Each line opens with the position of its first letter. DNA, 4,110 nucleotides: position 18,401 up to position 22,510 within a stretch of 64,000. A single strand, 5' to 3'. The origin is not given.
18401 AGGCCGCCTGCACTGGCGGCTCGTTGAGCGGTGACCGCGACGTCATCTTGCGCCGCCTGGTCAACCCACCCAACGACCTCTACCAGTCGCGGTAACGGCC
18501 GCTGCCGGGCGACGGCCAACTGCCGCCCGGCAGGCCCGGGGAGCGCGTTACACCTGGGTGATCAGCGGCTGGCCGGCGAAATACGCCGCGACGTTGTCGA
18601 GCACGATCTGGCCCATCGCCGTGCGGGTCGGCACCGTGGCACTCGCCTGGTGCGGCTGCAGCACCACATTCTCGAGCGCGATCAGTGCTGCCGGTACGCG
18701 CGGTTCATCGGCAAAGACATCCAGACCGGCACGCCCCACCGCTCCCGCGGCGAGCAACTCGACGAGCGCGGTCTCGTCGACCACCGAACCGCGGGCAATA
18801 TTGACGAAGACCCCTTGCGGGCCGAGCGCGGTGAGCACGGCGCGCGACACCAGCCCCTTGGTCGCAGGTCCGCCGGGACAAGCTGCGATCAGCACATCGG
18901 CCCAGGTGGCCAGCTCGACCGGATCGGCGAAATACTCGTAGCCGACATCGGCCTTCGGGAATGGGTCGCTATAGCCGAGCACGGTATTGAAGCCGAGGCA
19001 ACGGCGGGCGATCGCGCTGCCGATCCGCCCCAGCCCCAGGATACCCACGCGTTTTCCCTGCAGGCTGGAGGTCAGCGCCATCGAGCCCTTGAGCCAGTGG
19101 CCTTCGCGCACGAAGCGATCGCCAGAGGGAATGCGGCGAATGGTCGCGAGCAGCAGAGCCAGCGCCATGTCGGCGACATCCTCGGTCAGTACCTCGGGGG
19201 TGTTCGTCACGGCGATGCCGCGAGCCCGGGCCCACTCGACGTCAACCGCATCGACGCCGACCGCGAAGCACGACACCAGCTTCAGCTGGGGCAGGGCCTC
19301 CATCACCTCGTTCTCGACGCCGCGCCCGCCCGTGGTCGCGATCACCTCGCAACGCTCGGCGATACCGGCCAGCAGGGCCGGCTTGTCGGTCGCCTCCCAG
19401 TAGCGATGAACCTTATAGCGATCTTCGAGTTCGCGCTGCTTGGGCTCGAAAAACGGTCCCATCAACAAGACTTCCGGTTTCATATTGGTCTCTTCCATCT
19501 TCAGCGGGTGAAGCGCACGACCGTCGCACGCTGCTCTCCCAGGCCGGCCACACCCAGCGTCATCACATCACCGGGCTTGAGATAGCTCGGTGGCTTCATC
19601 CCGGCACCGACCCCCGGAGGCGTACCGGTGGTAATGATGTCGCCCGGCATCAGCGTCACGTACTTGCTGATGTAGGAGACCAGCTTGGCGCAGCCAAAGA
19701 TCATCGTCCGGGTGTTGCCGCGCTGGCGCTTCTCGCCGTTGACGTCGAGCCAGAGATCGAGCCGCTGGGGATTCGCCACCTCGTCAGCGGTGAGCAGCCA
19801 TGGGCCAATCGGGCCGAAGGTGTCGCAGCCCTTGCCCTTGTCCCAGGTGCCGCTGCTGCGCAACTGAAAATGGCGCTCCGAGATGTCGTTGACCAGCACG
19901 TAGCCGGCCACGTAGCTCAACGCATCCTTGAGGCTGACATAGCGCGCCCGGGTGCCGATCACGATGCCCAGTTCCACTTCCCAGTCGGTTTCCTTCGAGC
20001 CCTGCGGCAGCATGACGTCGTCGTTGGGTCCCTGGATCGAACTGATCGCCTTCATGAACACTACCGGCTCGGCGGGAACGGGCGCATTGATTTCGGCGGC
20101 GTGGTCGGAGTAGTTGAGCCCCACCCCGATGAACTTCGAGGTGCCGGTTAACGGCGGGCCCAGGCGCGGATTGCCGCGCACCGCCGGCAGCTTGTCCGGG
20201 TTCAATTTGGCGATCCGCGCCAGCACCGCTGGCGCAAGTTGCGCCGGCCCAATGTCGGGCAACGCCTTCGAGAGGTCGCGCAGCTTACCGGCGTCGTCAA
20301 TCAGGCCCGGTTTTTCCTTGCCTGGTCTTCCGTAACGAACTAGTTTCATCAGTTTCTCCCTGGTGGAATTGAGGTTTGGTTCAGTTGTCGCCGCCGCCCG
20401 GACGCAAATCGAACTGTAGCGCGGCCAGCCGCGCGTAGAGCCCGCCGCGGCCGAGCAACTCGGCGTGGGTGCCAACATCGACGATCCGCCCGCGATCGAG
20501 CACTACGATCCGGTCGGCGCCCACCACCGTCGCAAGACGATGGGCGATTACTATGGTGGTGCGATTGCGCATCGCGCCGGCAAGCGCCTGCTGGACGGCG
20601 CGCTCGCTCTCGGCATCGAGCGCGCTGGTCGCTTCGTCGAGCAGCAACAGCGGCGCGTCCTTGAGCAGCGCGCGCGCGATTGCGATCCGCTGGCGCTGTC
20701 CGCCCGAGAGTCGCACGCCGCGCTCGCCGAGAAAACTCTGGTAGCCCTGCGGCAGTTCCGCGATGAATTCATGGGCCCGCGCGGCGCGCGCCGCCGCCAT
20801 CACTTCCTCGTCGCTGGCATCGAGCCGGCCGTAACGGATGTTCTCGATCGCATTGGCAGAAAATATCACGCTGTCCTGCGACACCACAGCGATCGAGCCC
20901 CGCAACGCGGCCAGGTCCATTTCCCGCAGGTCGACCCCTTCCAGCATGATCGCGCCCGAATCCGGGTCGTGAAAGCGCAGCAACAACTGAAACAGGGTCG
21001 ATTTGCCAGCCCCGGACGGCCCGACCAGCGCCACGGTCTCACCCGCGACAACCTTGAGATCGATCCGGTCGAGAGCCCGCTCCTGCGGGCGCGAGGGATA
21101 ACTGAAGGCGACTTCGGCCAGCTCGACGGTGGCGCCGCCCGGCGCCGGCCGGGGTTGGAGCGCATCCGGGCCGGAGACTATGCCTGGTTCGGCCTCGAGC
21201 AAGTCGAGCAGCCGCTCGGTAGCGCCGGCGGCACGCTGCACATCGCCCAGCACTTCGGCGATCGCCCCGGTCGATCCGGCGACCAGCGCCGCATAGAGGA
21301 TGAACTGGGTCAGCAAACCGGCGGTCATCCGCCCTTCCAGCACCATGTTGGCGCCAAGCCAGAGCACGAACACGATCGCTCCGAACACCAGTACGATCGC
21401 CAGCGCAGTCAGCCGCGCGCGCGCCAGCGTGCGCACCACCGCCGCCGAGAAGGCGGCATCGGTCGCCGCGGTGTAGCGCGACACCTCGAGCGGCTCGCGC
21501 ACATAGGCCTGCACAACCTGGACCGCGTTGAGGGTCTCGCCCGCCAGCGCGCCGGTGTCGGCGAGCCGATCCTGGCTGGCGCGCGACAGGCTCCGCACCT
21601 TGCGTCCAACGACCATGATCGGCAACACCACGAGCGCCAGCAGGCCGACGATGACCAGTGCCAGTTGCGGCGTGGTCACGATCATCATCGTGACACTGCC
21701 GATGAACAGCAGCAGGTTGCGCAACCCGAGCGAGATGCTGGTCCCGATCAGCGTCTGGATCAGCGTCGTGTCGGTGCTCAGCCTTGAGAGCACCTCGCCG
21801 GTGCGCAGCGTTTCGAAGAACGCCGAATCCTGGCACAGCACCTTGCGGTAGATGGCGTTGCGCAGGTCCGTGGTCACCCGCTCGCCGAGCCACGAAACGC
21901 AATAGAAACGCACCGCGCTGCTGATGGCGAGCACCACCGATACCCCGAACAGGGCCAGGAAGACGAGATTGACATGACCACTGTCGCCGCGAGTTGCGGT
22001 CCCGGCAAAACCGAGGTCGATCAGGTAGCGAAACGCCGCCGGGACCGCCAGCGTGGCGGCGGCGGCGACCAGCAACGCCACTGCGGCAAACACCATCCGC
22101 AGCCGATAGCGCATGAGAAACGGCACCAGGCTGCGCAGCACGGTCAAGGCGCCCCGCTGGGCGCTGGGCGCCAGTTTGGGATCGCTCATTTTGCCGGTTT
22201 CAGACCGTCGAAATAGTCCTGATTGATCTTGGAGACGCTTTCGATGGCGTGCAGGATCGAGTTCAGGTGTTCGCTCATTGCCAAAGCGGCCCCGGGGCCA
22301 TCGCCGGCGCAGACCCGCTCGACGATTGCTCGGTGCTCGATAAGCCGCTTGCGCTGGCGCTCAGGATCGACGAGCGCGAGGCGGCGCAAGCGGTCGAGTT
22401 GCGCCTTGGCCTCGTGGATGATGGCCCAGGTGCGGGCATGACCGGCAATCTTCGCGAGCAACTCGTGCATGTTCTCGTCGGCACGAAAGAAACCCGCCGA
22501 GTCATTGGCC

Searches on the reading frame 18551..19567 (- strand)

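Call 92: search_protein_families(library=pfam, proteins=[window:18551-19567:-], max_evalue=0.00001)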
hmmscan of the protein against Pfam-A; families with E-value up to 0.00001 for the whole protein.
window:18551-19567:- (339 aa): 2 families
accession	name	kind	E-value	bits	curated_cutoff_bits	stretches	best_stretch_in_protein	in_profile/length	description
PF02826.25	2-Hacid_dh_C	-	7.9e-46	156.1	25.1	1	136-308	1-178/178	D-isomer specific 2-hydroxyacid dehydrogenase, NAD binding domain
PF00389.36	2-Hacid_dh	-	4.8e-29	101.2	24.6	1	35-339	3-133/134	D-isomer specific 2-hydroxyacid dehydrogenase, catalytic domain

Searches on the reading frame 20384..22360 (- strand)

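Call 92: search_protein_families(library=pfam, proteins=[window:20384-22360:-], max_evalue=0.00001)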
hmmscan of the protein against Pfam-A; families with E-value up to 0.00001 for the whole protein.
window:20384-22360:- (659 aa): 3 families
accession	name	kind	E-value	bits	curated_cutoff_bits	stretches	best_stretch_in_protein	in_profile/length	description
PF00664.28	ABC_membrane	-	1.1e-51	176.6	28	1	90-362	2-272/274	ABC transporter transmembrane region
PF00005.33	ABC_tran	-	3e-33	115.7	25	1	430-579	1-137/137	ABC transporter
PF02463.25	SMC_N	-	3.2e-08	33.7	40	1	541-619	135-209/220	RecF/RecN/SMC N terminal domain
